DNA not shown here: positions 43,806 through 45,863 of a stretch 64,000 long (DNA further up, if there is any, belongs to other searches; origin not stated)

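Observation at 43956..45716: Second PASTA-domain membrane protein with N-terminal zinc ribbon and a catalytically dead kinase domain (pseudokinase), next to spoVT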

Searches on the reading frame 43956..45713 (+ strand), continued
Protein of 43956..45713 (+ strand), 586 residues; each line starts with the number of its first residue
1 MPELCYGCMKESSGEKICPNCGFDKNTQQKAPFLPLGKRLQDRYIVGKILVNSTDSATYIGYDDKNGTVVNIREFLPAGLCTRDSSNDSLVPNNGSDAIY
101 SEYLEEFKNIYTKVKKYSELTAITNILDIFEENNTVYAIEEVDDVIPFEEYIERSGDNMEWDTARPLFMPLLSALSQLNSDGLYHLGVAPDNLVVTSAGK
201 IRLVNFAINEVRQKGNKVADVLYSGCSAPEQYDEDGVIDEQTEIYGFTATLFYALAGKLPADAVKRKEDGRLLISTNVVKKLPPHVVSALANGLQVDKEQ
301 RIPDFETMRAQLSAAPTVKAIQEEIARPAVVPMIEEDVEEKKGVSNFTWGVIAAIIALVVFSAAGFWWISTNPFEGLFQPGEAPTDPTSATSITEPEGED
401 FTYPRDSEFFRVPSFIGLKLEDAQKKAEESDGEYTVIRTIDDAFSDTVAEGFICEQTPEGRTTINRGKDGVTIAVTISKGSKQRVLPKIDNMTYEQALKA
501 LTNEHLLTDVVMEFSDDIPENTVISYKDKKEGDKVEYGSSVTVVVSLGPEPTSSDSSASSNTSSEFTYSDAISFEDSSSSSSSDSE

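Call 51: fold_search(model_id=the predicted structure, library=pdb)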
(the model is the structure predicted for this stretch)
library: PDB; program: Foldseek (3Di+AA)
matches with E <= 10: 2000; with E <= 0.001: 2000
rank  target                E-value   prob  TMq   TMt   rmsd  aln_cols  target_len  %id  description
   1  5x1r                  2.8e-19  1.00  0.41  0.79   3.6       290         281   20  PpkA-294 apo form (released 2018-01-31)
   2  5hnv                  3.1e-19  1.00  0.41  0.79   3.6       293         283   20  Crystal structure of PpkA (released 2017-01-25)
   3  2fum_D                1.1e-14  1.00  0.36  0.77   3.9       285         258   17  Catalytic domain of protein kinase PknB from Mycobacterium tuberculosis in complex with mitoxantrone (released 2006-08-01)
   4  7myj_C                1.5e-14  1.00  0.37  0.46  22.5       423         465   15  Structure of full length human AMPK (a2b1g1) in complex with a small molecule activator MSG011 (released 2022-06-29)
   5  2fum_C                4.7e-14  1.00  0.35  0.74   4.2       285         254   17  Catalytic domain of protein kinase PknB from Mycobacterium tuberculosis in complex with mitoxantrone (released 2006-08-01)
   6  3oro                  1.9e-13  1.00  0.34  0.68   5.6       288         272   18  Mycobacterium tuberculosis PknB kinase domain L33D mutant (crystal form 4) (released 2010-12-15)
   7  6b2q_B                2.0e-13  1.00  0.35  0.71   4.6       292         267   17  Dual Inhibition of the Essential Protein Kinases A and B in Mycobacterium tuberculosis (released 2018-02-14)
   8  2fum_B                2.2e-13  1.00  0.36  0.74   4.7       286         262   17  Catalytic domain of protein kinase PknB from Mycobacterium tuberculosis in complex with mitoxantrone (released 2006-08-01)
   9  4x3f_B                2.7e-13  1.00  0.37  0.73   3.4       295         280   17  Crystal structure of the intracellular domain of the M. tuberculosis Ser/Thr kinase PknA (released 2015-01-21)
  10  6b2q_C                3.1e-13  1.00  0.37  0.76   4.2       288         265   17  Dual Inhibition of the Essential Protein Kinases A and B in Mycobacterium tuberculosis (released 2018-02-14)
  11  1mru_A                3.7e-13  1.00  0.35  0.71   4.5       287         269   17  Intracellular Ser/Thr protein kinase domain of Mycobacterium tuberculosis PknB. (released 2003-02-11)
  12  6i2p_A                3.7e-13  1.00  0.32  0.65   6.8       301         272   16  Crystal structure of the Mycobacterium tuberculosis PknB kinase domain (L33E mutant) in complex with its substrate Gar (released 2019-05-22)
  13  4x3f_A                4.1e-13  1.00  0.38  0.75   3.5       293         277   18  Crystal structure of the intracellular domain of the M. tuberculosis Ser/Thr kinase PknA (released 2015-01-21)
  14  4x3f_C                4.4e-13  1.00  0.37  0.74   3.4       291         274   17  Crystal structure of the intracellular domain of the M. tuberculosis Ser/Thr kinase PknA (released 2015-01-21)
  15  6i2p_B                4.9e-13  1.00  0.33  0.67   6.2       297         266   18  Crystal structure of the Mycobacterium tuberculosis PknB kinase domain (L33E mutant) in complex with its substrate Gar (released 2019-05-22)
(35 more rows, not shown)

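Call 61: find_homologous_proteins(query=A2, max_evalue=1e-20)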
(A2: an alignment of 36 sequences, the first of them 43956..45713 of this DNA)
Query A2 (36 sequences) (586 aa, profile of the alignment): 2199 proteins with E <= 1e-20 among 8000 candidates; the best 120 are listed.
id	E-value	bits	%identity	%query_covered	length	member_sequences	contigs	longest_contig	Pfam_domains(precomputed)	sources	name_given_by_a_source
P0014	1.3e-207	709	56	96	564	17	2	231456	PF07714.24,PF00069.32,PF03793.25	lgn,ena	-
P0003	3.1e-207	708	88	98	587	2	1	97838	PF00069.32,PF03793.25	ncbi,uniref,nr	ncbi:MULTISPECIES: PASTA domain-containing protein [unclassified Ruminococcus]|uniref:PASTA domain-c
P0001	3.4e-206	704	99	100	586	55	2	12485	PF00069.32,PF03793.25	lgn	-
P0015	3.2e-204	698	56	96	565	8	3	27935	PF07714.24,PF00069.32,PF03793.25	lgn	-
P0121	8.3e-204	696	43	94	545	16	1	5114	PF00069.32,PF03793.25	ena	-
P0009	1.4e-203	696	81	94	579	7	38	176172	PF00069.32,PF03793.25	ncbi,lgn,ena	-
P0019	2.0e-203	695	56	95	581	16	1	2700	PF00069.32,PF03793.25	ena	-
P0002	4.5e-203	694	89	98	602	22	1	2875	PF00069.32,PF03793.25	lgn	-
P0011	1.2e-202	693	80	94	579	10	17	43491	PF00069.32,PF03793.25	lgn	-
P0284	2.4e-202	692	40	94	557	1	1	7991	PF07714.24,PF00069.32,PF03793.25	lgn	-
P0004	2.9e-202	691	83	98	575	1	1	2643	PF00069.32,PF03793.25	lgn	-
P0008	5.1e-202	690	80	94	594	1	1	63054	PF00069.32,PF03793.25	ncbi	-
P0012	2.1e-201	688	79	94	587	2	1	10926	PF00069.32,PF03793.25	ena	-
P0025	3.6e-200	684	53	94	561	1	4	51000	PF07714.24,PF00069.32,PF03793.25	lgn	-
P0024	8.7e-200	683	54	94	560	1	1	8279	PF00069.32,PF03793.25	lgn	-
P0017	1.1e-199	683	56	96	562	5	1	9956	PF00069.32,PF03793.25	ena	-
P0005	1.6e-199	682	83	98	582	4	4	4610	PF00069.32,PF03793.25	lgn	-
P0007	2.6e-199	682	82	98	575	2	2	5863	PF00069.32,PF03793.25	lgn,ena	-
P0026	7.6e-199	680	52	95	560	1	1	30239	PF07714.24,PF00069.32,PF03793.25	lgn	-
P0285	8.3e-199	680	42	95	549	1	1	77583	PF00069.32,PF03793.25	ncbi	-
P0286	1.5e-198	679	40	93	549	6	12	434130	PF00069.32,PF03793.25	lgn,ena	-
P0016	1.5e-198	679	57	94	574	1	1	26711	PF07714.24,PF00069.32,PF03793.25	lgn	-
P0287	1.5e-198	679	45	94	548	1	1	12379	PF00069.32,PF03793.25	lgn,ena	-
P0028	2.2e-198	678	54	94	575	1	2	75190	PF00069.32,PF03793.25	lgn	-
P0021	4.3e-198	678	54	96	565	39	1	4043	PF00069.32,PF03793.25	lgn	-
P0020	9.4e-198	676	55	95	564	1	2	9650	PF00069.32,PF03793.25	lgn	-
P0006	1.1e-197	676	83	97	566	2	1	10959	PF00069.32,PF03793.25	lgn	-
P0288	1.4e-197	676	40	93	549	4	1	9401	PF00069.32,PF03793.25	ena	-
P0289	1.6e-197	676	41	95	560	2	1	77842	PF00069.32,PF03793.25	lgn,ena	-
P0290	2.3e-197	675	43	94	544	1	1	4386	PF00069.32,PF03793.25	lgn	-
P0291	3.1e-197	675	43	94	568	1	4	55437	PF00069.32,PF03793.25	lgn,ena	-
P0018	1.1e-196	673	57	94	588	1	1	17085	PF07714.24,PF00069.32,PF03793.25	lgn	-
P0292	1.3e-196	673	39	95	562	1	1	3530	PF00069.32,PF03793.25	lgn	-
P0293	1.4e-196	673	45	95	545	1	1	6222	PF00069.32,PF03793.25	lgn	-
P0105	1.6e-196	672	45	95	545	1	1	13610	PF00069.32,PF03793.25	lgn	-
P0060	2.6e-196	672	45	94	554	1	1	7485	PF00069.32,PF03793.25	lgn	-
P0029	2.8e-196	672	53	94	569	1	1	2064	PF07714.24,PF00069.32,PF03793.25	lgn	-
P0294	3.9e-196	671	38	93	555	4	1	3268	PF00069.32,PF03793.25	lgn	-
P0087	4.6e-196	671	44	96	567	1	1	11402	PF00069.32,PF03793.25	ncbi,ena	-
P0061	5.1e-196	671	44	96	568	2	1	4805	PF07714.24,PF00069.32,PF03793.25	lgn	-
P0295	6.7e-196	670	40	95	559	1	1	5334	PF00069.32,PF03793.25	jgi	jgi:serine/threonine protein kinase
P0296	9.9e-196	670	42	94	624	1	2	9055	PF07714.24,PF00069.32,PF03793.25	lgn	-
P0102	1.1e-195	670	44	95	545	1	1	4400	PF00069.32,PF03793.25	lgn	-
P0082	1.1e-195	670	44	95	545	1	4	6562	PF00069.32,PF03793.25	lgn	-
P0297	1.5e-195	669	43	94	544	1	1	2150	PF00069.32,PF03793.25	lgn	-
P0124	1.7e-195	669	41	95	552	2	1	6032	PF07714.24,PF00069.32,PF03793.25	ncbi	-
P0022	2.4e-195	668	55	96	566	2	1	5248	PF00069.32,PF03793.25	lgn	-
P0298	8.6e-195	667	43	94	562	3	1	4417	PF00069.32,PF03793.25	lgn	-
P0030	1.0e-194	666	51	97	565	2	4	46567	PF00069.32,PF03793.25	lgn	-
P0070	8.4e-194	663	45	94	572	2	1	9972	PF00069.32,PF03793.25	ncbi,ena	-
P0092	1.8e-193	662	44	96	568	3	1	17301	PF00069.32,PF03793.25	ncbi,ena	-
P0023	3.1e-193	661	53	97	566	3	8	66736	PF00069.32,PF03793.25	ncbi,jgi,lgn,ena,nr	ncbi:MAG TPA: PASTA domain-containing protein [Clostridiales bacterium]|nr:PASTA domain-containing p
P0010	5.6e-193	661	81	98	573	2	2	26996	PF00069.32,PF03793.25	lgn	-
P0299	1.3e-192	659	39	93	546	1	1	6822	PF00069.32,PF03793.25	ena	-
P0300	1.5e-192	659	41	94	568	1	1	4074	PF00069.32,PF03793.25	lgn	-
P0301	1.9e-192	659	41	95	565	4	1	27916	PF07714.24,PF00069.32,PF03793.25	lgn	-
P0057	2.1e-192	659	45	94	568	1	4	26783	PF00069.32,PF03793.25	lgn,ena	-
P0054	2.1e-192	659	45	96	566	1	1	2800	PF00069.32,PF03793.25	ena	-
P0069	3.4e-192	658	45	94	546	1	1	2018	PF00069.32,PF03793.25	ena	-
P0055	3.5e-192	658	45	96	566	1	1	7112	PF00069.32,PF03793.25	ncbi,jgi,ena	-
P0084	3.7e-192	658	44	94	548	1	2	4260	PF00069.32,PF03793.25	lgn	-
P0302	3.9e-192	658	40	94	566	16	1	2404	PF00069.32,PF03793.25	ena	-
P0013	4.0e-192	658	73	98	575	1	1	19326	PF00069.32,PF03793.25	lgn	-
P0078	4.8e-192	658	44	94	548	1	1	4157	PF00069.32,PF03793.25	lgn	-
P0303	4.8e-192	658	40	95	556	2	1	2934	PF07714.24,PF00069.32,PF03793.25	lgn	-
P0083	5.1e-192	657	44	94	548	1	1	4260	PF00069.32,PF03793.25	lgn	-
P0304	5.6e-192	657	43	94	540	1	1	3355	PF00069.32,PF03793.25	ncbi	-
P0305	7.4e-192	657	40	94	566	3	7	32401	PF00069.32,PF03793.25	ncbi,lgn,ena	-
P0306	7.8e-192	657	40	94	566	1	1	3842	PF00069.32,PF03793.25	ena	-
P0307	9.6e-192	657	43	94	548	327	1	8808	PF00069.32,PF03793.25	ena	-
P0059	1.1e-191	656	46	94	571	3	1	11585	PF00069.32,PF03793.25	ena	-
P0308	1.4e-191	656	41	95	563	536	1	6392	PF07714.24,PF00069.32,PF03793.25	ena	-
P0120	1.5e-191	656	44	94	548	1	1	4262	PF00069.32,PF03793.25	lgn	-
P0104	2.0e-191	656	44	94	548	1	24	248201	PF00069.32,PF03793.25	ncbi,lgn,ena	-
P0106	2.6e-191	655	45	94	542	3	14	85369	PF07714.24,PF00069.32,PF03793.25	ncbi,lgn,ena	-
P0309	3.2e-191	655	43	95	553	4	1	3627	PF00069.32,PF03793.25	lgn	-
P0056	3.7e-191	655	45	96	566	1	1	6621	PF00069.32,PF03793.25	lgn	-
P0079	3.8e-191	655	45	94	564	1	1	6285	PF00069.32,PF03793.25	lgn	-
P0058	5.1e-191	654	45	94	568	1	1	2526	PF00069.32,PF03793.25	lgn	-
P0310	8.5e-191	653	44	95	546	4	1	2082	PF00069.32,PF03793.25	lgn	-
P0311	9.2e-191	653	45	94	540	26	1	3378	PF00069.32,PF03793.25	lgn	-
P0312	9.9e-191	653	44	94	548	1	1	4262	PF00069.32,PF03793.25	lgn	-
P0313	9.9e-191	653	42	94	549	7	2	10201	PF00069.32,PF03793.25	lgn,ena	-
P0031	1.3e-190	653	52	97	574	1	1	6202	PF00069.32,PF03793.25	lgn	-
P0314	3.2e-190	652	41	95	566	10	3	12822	PF07714.24,PF00069.32,PF03793.25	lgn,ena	-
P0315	3.8e-190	651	44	94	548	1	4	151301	PF00069.32,PF03793.25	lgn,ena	-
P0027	3.9e-190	651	51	98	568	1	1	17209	PF07714.24,PF00069.32,PF03793.25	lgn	-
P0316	8.4e-190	650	42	99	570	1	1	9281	PF07714.24,PF00069.32,PF03793.25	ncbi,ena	-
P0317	8.9e-190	650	44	95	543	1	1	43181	PF07714.24,PF00069.32,PF03793.25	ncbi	-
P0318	9.2e-190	650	44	94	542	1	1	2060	PF00069.32,PF03793.25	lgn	-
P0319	1.1e-189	650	44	94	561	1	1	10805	PF00069.32,PF03793.25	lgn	-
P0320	1.3e-189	649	45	94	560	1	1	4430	PF00069.32,PF03793.25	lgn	-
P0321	1.6e-189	649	44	95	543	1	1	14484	PF07714.24,PF00069.32,PF03793.25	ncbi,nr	ncbi:MAG: PASTA domain-containing protein [Clostridiales bacterium]|nr:PASTA domain-containing prote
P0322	1.7e-189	649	43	94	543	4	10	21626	PF00069.32,PF03793.25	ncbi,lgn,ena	-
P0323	1.9e-189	649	43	94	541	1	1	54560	PF00069.32,PF03793.25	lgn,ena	-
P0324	3.9e-189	648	44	94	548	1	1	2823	PF00069.32,PF03793.25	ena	-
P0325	5.6e-189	647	43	95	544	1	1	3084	PF07714.24,PF00069.32,PF03793.25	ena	-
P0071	6.3e-189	647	43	94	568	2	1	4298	PF00069.32,PF03793.25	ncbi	-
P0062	7.2e-189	647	43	94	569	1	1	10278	PF00069.32,PF03793.25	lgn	-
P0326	1.0e-188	647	45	94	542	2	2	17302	PF00069.32,PF03793.25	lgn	-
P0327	1.1e-188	646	43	95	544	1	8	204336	PF07714.24,PF00069.32,PF03793.25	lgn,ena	-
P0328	1.2e-188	646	42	94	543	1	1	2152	PF00069.32,PF03793.25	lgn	-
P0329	1.4e-188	646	44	94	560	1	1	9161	PF00069.32,PF03793.25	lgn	-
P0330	1.5e-188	646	43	95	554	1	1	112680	PF07714.24,PF00069.32,PF03793.25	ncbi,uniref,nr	ncbi:PASTA domain-containing protein [uncultured Ruminococcus sp.]|uniref:PASTA domain-containing pr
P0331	1.5e-188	646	43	94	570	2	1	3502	PF00069.32,PF03793.25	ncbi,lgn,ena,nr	ncbi:MAG: PASTA domain-containing protein [Lachnospiraceae bacterium]|nr:PASTA domain-containing pro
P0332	1.6e-188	646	44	94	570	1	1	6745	PF00069.32,PF03793.25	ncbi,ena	-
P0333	1.8e-188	646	43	95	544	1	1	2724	PF07714.24,PF00069.32,PF03793.25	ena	-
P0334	1.9e-188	646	43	95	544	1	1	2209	PF07714.24,PF00069.32,PF03793.25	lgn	-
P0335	2.0e-188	646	43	95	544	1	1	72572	PF07714.24,PF00069.32,PF03793.25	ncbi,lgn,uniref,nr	ncbi:PASTA domain-containing protein [Ruminococcus sp.]|uniref:PASTA domain-containing protein n=1 T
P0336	2.2e-188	645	42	94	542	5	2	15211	PF00069.32,PF03793.25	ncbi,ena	-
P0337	2.6e-188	645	43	95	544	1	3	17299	PF07714.24,PF00069.32,PF03793.25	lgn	-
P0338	2.7e-188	645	43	95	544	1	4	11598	PF07714.24,PF00069.32,PF03793.25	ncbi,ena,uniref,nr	ncbi:PASTA domain-containing protein [uncultured Ruminococcus sp.]|uniref:PASTA domain-containing pr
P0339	3.1e-188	645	43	95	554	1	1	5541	PF07714.24,PF00069.32,PF03793.25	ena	-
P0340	3.2e-188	645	43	95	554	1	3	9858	PF07714.24,PF00069.32,PF03793.25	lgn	-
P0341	3.3e-188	645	43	95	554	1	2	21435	PF07714.24,PF00069.32,PF03793.25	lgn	-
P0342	3.4e-188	645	43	95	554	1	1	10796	PF07714.24,PF00069.32,PF03793.25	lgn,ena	-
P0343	3.4e-188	645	43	95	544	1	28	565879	PF07714.24,PF00069.32,PF03793.25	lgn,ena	-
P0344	3.5e-188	645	43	95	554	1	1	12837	PF07714.24,PF00069.32,PF03793.25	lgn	-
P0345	3.6e-188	645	43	95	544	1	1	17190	PF07714.24,PF00069.32,PF03793.25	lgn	-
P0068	3.6e-188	645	45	94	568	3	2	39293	PF00069.32,PF03793.25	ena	-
